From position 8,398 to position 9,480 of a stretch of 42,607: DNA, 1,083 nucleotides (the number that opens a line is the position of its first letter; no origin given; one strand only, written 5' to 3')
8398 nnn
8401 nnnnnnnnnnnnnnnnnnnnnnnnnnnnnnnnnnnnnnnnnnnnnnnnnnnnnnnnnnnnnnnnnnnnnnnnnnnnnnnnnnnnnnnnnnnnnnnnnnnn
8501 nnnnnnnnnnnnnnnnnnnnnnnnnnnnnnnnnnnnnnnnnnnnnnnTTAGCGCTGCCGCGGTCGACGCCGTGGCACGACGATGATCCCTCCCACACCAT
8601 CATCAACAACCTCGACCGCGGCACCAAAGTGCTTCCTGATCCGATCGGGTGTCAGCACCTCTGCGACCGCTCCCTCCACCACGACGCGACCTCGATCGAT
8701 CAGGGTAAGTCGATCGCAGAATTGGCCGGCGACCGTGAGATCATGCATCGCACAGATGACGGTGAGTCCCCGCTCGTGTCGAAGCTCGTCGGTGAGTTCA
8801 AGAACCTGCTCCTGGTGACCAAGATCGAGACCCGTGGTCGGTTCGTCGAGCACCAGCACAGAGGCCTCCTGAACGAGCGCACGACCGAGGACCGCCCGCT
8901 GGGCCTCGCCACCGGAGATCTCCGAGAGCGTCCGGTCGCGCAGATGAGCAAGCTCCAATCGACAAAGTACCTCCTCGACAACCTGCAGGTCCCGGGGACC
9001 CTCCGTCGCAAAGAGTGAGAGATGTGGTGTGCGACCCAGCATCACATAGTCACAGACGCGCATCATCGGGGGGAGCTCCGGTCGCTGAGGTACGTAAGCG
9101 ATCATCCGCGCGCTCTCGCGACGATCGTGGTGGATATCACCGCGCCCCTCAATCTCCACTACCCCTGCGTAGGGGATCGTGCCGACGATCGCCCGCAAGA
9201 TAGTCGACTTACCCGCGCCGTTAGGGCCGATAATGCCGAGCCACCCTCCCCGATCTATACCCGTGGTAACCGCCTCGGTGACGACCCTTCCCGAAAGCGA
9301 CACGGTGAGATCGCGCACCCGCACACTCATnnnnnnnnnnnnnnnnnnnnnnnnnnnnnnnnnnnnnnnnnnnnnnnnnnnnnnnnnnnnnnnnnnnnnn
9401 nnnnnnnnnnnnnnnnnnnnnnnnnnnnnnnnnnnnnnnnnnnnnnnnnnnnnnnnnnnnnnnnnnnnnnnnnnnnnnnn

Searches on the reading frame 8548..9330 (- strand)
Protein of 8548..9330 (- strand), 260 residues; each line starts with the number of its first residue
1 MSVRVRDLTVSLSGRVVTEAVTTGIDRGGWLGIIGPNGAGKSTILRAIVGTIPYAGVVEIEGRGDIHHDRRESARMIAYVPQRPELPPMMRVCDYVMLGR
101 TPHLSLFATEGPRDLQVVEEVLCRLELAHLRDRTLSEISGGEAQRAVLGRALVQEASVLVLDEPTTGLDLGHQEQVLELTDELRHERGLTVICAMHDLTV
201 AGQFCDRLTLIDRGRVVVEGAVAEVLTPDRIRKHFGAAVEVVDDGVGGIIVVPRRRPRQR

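Call 31: search_protein_families(library=pfam, proteins=[window:8548-9330:-], max_evalue=0.001)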
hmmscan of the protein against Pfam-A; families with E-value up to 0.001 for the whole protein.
window:8548-9330:- (260 aa): 5 families
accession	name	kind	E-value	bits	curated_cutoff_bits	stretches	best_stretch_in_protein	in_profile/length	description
PF00005.33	ABC_tran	-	6e-27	95.4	25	1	21-166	4-137/137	ABC transporter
PF13304.12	AAA_21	-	2.6e-09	38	27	1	32-49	3-20/304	AAA domain, putative AbiEii toxin, Type IV TA system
PF02463.25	SMC_N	-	6.3e-05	22.9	40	0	32-48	28-44/220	RecF/RecN/SMC N terminal domain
PF13476.12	AAA_23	-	0.00018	22.7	27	1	32-48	23-39/201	AAA domain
PF13555.12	AAA_29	-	0.00042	20.5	27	0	24-48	18-42/61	P-loop containing region of AAA domain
